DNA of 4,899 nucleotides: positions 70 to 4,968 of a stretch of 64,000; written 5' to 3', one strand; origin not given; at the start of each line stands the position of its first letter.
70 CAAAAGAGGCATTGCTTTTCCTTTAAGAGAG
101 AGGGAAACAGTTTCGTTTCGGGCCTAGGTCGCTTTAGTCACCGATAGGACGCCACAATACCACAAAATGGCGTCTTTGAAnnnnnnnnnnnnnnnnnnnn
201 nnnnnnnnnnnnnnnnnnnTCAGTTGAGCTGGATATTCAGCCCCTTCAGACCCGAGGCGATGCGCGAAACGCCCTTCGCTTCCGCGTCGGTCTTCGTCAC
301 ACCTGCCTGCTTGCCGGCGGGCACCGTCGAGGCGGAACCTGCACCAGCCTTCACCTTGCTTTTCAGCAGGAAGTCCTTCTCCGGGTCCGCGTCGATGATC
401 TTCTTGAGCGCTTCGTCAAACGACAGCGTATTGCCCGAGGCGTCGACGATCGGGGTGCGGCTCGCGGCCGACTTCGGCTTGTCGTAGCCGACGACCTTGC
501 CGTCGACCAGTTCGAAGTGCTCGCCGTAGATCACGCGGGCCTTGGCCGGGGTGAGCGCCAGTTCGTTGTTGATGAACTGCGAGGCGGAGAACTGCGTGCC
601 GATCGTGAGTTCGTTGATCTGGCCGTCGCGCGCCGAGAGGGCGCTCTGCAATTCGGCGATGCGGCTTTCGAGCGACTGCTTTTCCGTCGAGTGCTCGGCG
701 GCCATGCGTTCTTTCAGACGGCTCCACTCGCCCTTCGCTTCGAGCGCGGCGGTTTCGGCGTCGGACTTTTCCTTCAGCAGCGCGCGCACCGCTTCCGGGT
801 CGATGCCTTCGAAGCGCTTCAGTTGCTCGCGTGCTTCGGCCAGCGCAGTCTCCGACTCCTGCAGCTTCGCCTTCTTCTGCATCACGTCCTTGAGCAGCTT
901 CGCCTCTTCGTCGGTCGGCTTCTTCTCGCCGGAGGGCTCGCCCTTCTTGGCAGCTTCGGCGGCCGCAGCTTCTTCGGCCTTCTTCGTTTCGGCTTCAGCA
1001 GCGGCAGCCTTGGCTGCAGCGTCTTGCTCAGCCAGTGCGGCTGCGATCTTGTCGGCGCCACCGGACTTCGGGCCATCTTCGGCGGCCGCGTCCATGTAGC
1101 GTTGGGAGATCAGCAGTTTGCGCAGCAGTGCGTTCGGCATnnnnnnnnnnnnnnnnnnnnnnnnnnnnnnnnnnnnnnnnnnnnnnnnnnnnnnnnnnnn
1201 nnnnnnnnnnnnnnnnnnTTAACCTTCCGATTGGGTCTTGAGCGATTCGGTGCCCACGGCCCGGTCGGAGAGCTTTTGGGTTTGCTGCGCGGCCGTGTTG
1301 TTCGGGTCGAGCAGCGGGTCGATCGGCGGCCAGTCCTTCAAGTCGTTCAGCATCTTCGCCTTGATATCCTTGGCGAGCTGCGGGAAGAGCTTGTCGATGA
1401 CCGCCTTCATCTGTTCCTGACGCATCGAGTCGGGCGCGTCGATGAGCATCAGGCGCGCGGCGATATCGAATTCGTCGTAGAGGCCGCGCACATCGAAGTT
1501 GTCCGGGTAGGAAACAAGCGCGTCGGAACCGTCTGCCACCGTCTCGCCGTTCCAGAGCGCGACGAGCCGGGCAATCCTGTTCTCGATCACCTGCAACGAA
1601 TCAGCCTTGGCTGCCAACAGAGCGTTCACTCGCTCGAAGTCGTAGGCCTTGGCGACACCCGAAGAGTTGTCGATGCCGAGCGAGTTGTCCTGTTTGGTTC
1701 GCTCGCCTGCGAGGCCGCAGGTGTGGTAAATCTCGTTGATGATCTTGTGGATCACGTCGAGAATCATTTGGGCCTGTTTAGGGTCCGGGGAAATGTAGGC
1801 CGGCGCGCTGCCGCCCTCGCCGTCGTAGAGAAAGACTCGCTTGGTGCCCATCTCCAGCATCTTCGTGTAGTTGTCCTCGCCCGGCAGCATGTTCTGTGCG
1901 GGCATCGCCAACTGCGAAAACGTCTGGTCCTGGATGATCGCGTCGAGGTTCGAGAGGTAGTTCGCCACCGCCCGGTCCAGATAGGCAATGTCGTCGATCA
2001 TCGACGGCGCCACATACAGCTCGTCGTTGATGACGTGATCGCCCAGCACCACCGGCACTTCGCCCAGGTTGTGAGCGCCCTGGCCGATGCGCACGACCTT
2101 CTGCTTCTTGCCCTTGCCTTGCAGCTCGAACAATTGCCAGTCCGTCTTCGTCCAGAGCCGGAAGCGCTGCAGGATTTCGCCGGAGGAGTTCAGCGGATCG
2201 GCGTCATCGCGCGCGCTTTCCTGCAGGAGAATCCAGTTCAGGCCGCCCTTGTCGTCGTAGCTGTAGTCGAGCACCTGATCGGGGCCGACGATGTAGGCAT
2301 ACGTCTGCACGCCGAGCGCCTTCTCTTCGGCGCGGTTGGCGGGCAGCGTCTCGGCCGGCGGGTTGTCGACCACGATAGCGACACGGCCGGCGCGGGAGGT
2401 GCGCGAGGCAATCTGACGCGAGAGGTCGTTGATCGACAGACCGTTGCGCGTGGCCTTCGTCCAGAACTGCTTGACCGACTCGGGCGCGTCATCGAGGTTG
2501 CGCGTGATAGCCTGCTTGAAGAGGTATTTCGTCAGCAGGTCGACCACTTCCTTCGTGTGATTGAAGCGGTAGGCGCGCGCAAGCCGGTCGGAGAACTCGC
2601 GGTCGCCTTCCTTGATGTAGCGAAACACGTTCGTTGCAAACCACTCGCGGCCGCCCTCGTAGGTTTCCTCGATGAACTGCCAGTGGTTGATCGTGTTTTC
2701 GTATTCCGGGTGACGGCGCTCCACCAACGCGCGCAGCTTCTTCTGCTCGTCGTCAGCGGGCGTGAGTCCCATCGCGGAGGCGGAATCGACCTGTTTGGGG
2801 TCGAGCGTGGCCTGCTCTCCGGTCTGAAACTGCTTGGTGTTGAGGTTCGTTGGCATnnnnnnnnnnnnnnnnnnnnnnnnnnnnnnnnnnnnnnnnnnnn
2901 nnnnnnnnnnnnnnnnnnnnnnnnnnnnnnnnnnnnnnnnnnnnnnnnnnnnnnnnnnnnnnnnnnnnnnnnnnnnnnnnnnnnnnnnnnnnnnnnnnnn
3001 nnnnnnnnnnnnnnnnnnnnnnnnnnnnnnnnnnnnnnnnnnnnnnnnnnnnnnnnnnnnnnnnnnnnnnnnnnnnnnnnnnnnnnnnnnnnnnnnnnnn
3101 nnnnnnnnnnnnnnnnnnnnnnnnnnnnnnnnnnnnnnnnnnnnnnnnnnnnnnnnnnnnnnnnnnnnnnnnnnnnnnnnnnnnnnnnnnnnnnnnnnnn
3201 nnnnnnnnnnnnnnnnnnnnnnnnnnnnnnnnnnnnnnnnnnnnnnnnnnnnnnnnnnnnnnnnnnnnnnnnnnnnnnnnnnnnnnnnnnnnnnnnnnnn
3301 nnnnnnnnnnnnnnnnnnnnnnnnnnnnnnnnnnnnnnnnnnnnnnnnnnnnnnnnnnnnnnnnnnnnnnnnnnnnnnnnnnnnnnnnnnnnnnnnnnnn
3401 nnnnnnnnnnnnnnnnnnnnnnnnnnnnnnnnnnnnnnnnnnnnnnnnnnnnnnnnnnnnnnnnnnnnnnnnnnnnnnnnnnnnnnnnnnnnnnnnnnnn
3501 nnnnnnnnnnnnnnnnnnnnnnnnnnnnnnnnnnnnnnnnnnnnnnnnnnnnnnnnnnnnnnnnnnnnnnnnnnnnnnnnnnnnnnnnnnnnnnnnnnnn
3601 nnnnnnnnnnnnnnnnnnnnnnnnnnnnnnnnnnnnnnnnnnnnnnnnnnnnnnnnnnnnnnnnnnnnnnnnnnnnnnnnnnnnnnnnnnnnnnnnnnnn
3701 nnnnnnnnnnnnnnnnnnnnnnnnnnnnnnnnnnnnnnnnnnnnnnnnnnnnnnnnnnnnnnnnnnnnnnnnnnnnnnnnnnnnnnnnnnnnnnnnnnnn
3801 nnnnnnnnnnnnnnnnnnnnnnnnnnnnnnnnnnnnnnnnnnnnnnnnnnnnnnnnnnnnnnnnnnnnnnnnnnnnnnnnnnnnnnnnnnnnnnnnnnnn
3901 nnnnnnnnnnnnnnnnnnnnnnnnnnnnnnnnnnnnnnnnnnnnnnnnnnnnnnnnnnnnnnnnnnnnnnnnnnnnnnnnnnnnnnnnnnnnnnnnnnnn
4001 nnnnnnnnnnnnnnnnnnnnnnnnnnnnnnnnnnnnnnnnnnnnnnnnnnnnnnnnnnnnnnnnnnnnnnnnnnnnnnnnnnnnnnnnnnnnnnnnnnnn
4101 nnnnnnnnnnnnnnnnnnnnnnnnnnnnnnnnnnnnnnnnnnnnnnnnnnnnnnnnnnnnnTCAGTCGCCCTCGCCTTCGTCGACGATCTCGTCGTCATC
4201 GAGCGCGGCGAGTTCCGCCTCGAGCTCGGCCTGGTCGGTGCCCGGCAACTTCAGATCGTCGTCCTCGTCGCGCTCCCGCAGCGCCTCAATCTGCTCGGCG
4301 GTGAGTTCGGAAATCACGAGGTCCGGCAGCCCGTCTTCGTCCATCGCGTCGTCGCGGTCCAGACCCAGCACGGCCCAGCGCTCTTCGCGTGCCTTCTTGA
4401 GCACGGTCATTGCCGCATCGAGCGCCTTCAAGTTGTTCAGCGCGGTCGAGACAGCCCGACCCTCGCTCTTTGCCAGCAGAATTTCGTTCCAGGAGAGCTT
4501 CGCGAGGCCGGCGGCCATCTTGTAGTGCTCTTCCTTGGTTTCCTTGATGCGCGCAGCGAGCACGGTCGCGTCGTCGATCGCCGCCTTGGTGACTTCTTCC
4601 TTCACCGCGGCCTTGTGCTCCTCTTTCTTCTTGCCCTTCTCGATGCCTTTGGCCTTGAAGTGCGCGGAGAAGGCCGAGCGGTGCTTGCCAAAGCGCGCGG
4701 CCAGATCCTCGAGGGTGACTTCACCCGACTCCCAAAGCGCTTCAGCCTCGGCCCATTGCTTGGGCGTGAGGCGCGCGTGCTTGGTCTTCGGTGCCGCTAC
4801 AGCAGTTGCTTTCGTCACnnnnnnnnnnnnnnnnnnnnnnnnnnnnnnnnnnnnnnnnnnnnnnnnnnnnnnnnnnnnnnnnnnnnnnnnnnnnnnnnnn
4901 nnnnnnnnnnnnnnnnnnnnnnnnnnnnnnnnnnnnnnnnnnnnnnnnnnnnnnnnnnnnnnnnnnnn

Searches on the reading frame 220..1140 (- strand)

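Call 27: search_protein_families(library=phrogs, proteins=[window:220-1140:-], max_evalue=0.00001)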
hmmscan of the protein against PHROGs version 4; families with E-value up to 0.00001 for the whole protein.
window:220-1140:- (306 aa): 3 families
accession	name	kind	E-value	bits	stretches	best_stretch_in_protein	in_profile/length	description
phrog_206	-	head and packaging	3.4e-33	116.5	1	50-286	9-242/263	head scaffolding protein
phrog_7402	-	unknown function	9.8e-27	94.9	1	178-277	1-100/123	-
phrog_784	-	unknown function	3.5e-20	73.7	1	94-287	50-234/250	-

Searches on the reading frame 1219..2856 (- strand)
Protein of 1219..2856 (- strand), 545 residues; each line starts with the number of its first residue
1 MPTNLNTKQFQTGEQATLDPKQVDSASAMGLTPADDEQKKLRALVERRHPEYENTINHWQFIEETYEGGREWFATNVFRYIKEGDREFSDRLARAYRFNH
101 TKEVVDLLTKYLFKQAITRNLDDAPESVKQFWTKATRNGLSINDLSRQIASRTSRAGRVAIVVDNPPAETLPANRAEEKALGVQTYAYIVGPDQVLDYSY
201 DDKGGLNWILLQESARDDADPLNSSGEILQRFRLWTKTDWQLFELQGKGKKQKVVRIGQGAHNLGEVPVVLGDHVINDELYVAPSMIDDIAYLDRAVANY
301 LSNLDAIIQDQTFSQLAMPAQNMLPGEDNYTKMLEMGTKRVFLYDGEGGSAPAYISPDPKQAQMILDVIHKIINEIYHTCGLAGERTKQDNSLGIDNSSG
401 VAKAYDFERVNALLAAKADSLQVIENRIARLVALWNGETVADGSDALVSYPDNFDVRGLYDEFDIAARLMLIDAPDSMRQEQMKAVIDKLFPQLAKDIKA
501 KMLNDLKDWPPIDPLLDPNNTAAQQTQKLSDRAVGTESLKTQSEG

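Call 27: search_protein_families(library=phrogs, proteins=[window:1219-2856:-], max_evalue=0.00001)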
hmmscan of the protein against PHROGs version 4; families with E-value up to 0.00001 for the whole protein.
window:1219-2856:- (545 aa): 3 families
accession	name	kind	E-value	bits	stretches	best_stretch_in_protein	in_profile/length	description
phrog_145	-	head and packaging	3.3e-109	366.9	1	39-524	4-484/493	portal protein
phrog_20858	-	unknown function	8.7e-97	324.3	1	318-541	1-224/250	-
phrog_12458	-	unknown function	3.7e-96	322.6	1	33-268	18-257/265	-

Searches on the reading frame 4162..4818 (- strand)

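Call 27: search_protein_families(library=phrogs, proteins=[window:4162-4818:-], max_evalue=0.00001)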
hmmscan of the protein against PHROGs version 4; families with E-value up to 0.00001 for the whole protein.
window:4162-4818:- (218 aa): 2 families
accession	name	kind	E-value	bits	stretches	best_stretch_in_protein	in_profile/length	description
phrog_867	-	DNA, RNA and nucleotide metabolism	2.4e-58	198.6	1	12-216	7-219/220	DNA binding domain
phrog_664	-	DNA, RNA and nucleotide metabolism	9.5e-06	26.6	0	10-81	81-148/210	DNA binding protein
